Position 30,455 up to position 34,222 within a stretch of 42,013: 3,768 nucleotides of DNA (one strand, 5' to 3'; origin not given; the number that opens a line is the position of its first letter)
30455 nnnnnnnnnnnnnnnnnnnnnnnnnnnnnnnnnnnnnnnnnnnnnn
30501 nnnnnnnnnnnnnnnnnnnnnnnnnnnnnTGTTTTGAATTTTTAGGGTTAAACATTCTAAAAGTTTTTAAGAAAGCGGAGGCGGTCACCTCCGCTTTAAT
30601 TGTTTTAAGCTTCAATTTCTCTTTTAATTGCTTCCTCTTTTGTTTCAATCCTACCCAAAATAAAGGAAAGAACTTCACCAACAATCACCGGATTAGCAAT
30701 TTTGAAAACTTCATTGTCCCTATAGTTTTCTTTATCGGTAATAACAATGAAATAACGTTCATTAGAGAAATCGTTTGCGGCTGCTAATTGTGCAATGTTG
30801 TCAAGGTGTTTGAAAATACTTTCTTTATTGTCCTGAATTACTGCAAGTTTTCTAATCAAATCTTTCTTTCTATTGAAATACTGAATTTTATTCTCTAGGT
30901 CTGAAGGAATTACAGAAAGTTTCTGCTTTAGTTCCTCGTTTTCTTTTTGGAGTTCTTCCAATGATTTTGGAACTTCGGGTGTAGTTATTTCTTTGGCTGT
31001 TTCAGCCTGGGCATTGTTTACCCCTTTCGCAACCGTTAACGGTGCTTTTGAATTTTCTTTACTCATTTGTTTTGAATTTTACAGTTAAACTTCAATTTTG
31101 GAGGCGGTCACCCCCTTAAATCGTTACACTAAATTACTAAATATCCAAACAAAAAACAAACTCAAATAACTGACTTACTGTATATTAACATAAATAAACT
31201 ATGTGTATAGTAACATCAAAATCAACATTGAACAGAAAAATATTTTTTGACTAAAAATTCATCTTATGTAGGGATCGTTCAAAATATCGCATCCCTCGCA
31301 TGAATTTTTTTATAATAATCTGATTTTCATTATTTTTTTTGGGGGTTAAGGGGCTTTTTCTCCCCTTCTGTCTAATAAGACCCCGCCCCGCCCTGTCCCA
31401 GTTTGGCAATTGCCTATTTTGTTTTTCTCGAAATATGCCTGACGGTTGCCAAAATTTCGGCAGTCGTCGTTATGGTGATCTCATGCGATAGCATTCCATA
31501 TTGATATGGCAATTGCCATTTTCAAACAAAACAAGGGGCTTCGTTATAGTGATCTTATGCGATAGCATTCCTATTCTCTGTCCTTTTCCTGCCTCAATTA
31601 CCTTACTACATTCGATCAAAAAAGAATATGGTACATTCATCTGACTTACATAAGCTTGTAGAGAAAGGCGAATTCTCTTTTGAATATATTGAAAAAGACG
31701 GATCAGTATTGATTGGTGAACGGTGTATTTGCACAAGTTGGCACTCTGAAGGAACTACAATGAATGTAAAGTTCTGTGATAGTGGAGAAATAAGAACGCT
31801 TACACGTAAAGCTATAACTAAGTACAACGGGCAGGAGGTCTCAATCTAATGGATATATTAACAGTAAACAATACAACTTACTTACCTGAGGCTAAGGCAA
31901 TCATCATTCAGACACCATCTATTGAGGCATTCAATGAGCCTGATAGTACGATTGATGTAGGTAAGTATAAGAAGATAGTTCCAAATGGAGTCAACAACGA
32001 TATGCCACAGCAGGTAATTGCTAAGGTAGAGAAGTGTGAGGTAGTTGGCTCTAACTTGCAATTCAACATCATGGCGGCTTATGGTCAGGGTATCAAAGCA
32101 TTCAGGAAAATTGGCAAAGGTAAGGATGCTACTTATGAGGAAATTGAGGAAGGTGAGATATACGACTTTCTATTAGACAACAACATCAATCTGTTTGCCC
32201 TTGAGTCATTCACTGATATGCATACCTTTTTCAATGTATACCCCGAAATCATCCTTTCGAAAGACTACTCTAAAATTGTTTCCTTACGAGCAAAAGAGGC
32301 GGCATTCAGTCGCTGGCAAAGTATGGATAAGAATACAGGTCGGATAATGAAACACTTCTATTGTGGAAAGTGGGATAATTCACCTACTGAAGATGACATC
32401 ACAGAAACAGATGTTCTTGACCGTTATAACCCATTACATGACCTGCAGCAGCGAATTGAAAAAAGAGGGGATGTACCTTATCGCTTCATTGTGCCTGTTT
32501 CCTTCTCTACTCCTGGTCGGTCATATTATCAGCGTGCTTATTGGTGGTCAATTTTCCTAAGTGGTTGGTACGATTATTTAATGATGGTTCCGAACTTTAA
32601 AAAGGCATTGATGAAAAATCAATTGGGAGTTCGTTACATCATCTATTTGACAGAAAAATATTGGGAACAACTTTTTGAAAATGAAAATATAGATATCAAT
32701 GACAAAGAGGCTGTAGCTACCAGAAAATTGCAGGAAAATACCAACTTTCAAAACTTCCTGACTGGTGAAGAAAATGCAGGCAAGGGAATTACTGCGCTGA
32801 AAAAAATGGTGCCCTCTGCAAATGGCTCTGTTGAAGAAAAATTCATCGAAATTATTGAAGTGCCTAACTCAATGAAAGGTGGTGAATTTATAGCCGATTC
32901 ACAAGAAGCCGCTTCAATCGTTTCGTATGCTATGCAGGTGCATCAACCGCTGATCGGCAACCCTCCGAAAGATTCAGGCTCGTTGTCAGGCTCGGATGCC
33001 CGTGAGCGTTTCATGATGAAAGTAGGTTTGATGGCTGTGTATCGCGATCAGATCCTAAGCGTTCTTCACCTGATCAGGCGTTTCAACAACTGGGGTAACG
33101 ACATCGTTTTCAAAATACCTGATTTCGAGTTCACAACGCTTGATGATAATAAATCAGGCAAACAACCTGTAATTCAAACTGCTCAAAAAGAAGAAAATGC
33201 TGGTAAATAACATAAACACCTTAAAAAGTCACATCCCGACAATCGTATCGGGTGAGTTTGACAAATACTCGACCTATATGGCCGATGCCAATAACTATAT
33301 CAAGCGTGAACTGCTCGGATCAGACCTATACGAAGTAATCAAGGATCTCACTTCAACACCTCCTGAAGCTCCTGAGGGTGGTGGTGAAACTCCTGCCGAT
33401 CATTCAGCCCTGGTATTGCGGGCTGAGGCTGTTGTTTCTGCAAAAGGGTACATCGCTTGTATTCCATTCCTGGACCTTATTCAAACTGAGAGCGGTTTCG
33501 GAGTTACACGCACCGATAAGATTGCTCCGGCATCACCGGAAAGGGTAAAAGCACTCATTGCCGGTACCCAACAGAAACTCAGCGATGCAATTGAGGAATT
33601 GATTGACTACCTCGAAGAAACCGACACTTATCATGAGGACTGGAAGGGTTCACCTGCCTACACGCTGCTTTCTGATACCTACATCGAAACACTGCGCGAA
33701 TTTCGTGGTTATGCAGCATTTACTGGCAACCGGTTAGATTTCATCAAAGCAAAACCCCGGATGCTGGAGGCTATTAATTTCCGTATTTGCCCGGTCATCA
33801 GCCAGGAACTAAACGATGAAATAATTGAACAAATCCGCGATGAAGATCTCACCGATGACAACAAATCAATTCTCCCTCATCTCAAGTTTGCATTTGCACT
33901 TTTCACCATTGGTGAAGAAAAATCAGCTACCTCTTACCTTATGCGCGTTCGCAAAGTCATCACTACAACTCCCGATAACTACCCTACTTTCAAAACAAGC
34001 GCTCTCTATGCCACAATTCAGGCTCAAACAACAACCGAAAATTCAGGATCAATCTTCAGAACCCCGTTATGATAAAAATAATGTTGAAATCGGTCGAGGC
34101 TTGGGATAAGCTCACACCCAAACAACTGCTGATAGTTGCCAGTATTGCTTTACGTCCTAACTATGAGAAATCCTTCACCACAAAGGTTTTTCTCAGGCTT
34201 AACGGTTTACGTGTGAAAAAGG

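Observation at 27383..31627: Opposite-strand accessory island wedged between terminase and portal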

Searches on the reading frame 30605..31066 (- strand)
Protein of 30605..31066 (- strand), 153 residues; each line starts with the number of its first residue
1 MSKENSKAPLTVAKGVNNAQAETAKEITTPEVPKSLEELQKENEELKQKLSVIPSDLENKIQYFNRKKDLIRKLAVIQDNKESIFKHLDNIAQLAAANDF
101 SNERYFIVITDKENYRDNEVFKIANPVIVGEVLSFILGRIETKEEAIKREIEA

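Call 3: search_protein_families(library=pfam, max_evalue=0.1, proteins=[window:30605-31066:-])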
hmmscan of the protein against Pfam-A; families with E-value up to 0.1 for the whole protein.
window:30605-31066:- (153 aa): 8 families
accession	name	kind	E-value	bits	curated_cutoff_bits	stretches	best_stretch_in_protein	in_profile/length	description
PF10377.14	ATG11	-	0.0034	17.9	22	1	34-147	13-104/132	Autophagy-related protein 11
PF06840.17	PDC10_C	-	0.005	17.3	27.3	1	24-77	16-69/90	Programmed cell death protein 10, C-terminal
PF05103.18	DivIVA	-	0.0065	16.9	28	1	31-86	29-81/131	DivIVA protein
PF25078.1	DUF7801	-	0.022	15.4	33.2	1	18-63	43-89/155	Domain of unknown function (DUF7801)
PF01025.24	GrpE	-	0.026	14.7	25.8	1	21-98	5-81/165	GrpE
PF23067.1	MG280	-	0.053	13.5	27.4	1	12-93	55-136/259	Uncharacterised protein MG280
PF12958.12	DUF3847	-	0.063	13.8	40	0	35-68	1-37/81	Protein of unknown function (DUF3847)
PF13864.11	Enkurin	-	0.091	13.7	23.6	0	16-82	21-86/92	Calmodulin-binding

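Call 4: search_protein_families(library=phrogs, max_evalue=0.01, proteins=[window:30605-31066:-])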
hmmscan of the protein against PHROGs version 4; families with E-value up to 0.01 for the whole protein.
window:30605-31066:- (153 aa): 1 family
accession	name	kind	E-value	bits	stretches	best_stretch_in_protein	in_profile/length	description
phrog_15411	-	unknown function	0.0077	16.6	1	25-114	165-255/333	-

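Call 18: search_protein_families(library=padloc, max_evalue=0.1, proteins=[window:30608-31066:-])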
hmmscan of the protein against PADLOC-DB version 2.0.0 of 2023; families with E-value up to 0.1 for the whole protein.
window:30608-31066:- (153 aa): 2 families
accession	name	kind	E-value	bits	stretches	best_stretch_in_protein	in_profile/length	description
PDLC04620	PDC-M38B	-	0.0015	16.2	1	41-122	29-108/250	-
PDLC00511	JetC1|JetC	-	0.0069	12.3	1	6-122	795-912/1108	DUF3584 domain; MukB-like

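Call 22: search_solved_structures(query=A3, max_evalue=1)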
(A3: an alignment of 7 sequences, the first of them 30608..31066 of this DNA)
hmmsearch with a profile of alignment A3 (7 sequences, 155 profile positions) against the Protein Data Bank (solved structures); distinct sequences matched with E-value up to 1: 29.
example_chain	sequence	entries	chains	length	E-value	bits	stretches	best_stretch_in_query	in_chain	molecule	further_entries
3l8i_A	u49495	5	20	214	0.00029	23.8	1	7-105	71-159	Programmed cell death protein 10 | Cerebral cavernous malformations 3 protein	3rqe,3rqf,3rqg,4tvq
3l8j_A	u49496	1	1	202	0.00029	23.7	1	7-105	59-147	Programmed cell death protein 10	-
4geh_A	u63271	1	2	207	0.00031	23.7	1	7-105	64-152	Programmed cell death protein 10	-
3ajm_A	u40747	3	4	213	0.00033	23.6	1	7-105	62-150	Programmed cell death protein 10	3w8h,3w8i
8qae_A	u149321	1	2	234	0.0043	20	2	26-97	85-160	sc-apCC-6-SLLA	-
9tln_A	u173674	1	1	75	0.015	18.2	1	38-99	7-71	Sc-apCC-2-BCL-xL-2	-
3cvf_A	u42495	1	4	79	0.019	17.9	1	29-84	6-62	Homer protein homolog 3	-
9tlv_A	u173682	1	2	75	0.021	17.7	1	38-99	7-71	Sc-apCC-2-MCL-1-3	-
6nr8_2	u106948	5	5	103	0.064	16.1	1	86-154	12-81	Prefoldin subunit 2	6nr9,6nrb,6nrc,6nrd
8qox_B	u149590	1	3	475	0.11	15.4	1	10-97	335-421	Conserved membrane protein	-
2wpr_A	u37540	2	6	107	0.11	15.3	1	17-83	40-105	TRIMERIC AUTOTRANSPORTER ADHESIN FRAGMENT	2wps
7wu7_2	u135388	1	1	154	0.13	15.2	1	85-154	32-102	Prefoldin subunit 2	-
9tlp_A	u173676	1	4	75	0.14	15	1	38-90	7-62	Sc-apCC-2-BCL-xL-6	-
1lj2_A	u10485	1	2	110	0.2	14.6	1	30-77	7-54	NONSTRUCTURAL RNA-BINDING PROTEIN 34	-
4zry_B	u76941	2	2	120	0.28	14.1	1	22-91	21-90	Keratin, type II cytoskeletal 1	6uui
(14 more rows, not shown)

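Call 80: search_protein_representatives(protein=window:30608-31066:-)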
Query: 153 residues. Proteins with E-value up to 0.001 (for the whole library): 102; up to 1e-10: 52; up to 1e-30: 1. The best 102 are listed.
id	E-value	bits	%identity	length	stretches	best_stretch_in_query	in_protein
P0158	1.5e-36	141.5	50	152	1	4-152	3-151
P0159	2.2e-30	121.6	47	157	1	30-153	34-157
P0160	1.3e-27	112.6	44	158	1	21-153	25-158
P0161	1.1e-24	103.2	42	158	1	27-153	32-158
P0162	1.3e-24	102.9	40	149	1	16-152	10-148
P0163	4.6e-24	101.1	40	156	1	4-153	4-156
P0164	1.6e-23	99.3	38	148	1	7-153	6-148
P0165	2.7e-23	98.6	39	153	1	6-153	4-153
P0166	3.2e-23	98.4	44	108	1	46-153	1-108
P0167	6.1e-23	97.5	36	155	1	10-153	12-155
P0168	1.4e-22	96.3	36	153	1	2-153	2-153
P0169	1.4e-21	93.1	39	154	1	3-153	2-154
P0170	1.9e-21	92.6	38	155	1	5-153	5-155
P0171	5.0e-21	91.3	36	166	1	21-149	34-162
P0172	9.7e-21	90.4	37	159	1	25-153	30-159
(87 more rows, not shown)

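Call 82: search_protein_families(library=ncbifam, max_evalue=0.05, proteins=[window:30608-31066:-])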
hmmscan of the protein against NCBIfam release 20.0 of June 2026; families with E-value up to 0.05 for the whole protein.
window:30608-31066:- (153 aa): 4 families
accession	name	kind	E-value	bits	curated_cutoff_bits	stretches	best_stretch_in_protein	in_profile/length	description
TIGR02894.1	DNA_bind_RsfA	subfamily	0.003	17.7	126.45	1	30-79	114-159/161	RsfA family transcriptional regulator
NF010534.0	PRK13923.1-2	equivalog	0.0055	16.7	345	1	29-82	144-193/212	putative spore coat protein regulator protein YlbO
NF010535.0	PRK13923.1-3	equivalog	0.0081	16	257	1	13-72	122-179/193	sporulation-specific transcriptional regulator GerR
NF010673.0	PRK14070.1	equivalog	0.012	15.7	119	1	36-86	3-54/75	exodeoxyribonuclease VII small subunit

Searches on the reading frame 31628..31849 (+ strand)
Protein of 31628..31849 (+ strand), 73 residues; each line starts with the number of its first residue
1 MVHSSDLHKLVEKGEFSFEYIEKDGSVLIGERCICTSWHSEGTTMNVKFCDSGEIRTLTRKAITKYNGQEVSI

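Call 3: search_protein_families(library=pfam, max_evalue=0.1, proteins=[window:31628-31849:+])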
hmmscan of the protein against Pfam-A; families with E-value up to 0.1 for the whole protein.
window:31628-31849:+ (73 aa): 0 families

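Call 4: search_protein_families(library=phrogs, max_evalue=0.01, proteins=[window:31628-31849:+])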
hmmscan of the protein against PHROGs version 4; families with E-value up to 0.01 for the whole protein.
window:31628-31849:+ (73 aa): 0 families

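Call 18: search_protein_families(library=padloc, max_evalue=0.1, proteins=[window:31628-31846:+])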
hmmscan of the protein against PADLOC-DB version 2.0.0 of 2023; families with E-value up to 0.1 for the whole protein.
window:31628-31846:+ (73 aa): 0 families

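Call 82: search_protein_families(library=ncbifam, max_evalue=0.05, proteins=[window:31628-31846:+])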
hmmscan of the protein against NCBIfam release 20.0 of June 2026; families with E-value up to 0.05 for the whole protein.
window:31628-31846:+ (73 aa): 0 families

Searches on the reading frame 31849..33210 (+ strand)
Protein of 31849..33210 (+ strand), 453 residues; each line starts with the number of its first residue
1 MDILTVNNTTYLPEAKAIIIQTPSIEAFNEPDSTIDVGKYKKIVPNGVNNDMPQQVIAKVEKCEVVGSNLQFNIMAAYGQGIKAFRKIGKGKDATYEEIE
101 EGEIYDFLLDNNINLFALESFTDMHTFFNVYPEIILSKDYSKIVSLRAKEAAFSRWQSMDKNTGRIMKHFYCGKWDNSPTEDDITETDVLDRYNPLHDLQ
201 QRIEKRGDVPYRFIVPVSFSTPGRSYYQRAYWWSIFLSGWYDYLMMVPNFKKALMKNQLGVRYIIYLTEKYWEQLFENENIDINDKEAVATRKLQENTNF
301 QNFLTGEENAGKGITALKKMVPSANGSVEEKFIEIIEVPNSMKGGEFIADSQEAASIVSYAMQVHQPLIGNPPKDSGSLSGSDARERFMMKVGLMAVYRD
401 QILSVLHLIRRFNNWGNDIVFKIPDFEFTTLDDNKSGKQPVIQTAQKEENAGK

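Call 4: search_protein_families(library=phrogs, max_evalue=0.01, proteins=[window:31849-33210:+])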
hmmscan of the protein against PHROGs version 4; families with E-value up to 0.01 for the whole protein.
window:31849-33210:+ (453 aa): 0 families

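Call 33: search_dna_similar(query=window:31849-33207:+, collection=phages, mode=protein, max_rows=15, max_evalue=0.001)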
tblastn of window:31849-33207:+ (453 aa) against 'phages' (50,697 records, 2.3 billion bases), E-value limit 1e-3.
Records with a match: 15; places in all: 15; records where one place covers at least 80% of the query: 6.
Best place of each record, by identity: <60% 15.
By first word of the organism name: Cellulophaga 9; Bacteriophage 2; Polaribacter 2; Microcystis 2.
By host as written in the record: Cellulophaga sp. HaHaR_3_176 9; - 2; Polaribacter sp. AHE13PA 2; Microcystis sp. 2.
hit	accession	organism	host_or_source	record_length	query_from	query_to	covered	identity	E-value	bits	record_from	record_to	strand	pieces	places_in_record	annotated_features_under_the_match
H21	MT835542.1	Bacteriophage sp.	human fecal samples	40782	42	450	90%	37.0%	4e-80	276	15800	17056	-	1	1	record has no annotation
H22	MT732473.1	Polaribacter phage Leef_1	Polaribacter sp. AHE13PA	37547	21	442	93%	28.5%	2e-47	181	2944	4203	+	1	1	portal protein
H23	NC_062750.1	Polaribacter phage Leef_1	Polaribacter sp. AHE13PA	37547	21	442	93%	28.5%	2e-47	181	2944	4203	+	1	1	portal protein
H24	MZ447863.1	Microcystis phage Mea-Yong924-1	Microcystis sp.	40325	47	441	87%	28.1%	3e-29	127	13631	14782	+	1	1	hypothetical protein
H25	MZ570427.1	Microcystis phage Mae-Yong924-2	Microcystis sp.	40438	47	441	87%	28.1%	3e-29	127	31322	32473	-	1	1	portal protein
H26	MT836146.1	Bacteriophage sp.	human fecal samples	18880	42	413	82%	23.5%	7e-24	110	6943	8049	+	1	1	record has no annotation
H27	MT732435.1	Cellulophaga phage Ingeline_1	Cellulophaga sp. HaHaR_3_176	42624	29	383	78%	21.9%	8e-4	48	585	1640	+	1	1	portal protein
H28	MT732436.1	Cellulophaga phage Ingeline_2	Cellulophaga sp. HaHaR_3_176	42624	29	383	78%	21.9%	8e-4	48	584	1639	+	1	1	portal protein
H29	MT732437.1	Cellulophaga phage Ingeline_3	Cellulophaga sp. HaHaR_3_176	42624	29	383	78%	21.9%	8e-4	48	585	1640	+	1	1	portal protein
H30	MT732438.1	Cellulophaga phage Ingeline_4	Cellulophaga sp. HaHaR_3_176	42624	29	383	78%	21.9%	8e-4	48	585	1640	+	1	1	portal protein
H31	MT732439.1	Cellulophaga phage Ingeline_5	Cellulophaga sp. HaHaR_3_176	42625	29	383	78%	21.9%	8e-4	48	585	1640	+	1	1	portal protein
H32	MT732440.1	Cellulophaga phage Ingeline_6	Cellulophaga sp. HaHaR_3_176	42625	29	383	78%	21.9%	8e-4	48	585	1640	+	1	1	portal protein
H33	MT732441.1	Cellulophaga phage Ingeline_7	Cellulophaga sp. HaHaR_3_176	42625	29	383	78%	21.9%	8e-4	48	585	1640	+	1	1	portal protein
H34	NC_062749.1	Cellulophaga phage Ingeline_1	Cellulophaga sp. HaHaR_3_176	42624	29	383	78%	21.9%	8e-4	48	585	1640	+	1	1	portal protein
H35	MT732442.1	Cellulophaga phage Ingeline_8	Cellulophaga sp. HaHaR_3_176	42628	29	383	78%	21.9%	8e-4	48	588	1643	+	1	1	portal protein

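Call 82: search_protein_families(library=ncbifam, max_evalue=0.05, proteins=[window:31849-33207:+])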
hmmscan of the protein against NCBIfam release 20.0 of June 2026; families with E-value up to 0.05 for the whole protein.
window:31849-33207:+ (453 aa): 0 families

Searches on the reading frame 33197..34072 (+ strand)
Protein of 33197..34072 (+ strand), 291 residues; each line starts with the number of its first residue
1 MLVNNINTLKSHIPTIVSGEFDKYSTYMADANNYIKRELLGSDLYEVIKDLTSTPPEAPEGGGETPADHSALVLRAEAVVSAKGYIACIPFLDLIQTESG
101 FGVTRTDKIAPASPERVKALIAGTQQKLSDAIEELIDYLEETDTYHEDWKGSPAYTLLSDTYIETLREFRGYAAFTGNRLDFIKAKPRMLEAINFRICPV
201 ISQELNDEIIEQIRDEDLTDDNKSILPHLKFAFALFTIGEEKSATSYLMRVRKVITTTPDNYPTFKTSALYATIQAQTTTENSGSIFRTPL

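Call 81: search_protein_families(library=pfam, max_evalue=0.05, proteins=[window:33197-34072:+])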
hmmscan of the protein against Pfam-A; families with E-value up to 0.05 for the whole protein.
window:33197-34072:+ (291 aa): 1 family
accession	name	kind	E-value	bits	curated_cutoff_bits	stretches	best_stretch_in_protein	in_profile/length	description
PF20459.4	DUF6712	-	1.3e-17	64.3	25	1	38-155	3-117/121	Family of unknown function (DUF6712)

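Call 117: search_protein_families(library=phrogs, max_evalue=0.001, proteins=[window:33197-34069:+])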
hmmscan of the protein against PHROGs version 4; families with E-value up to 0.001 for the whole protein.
window:33197-34069:+ (291 aa): 1 family
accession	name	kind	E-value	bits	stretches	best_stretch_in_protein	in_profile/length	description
phrog_27760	-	unknown function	6.8e-05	23.3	1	125-226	124-220/320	-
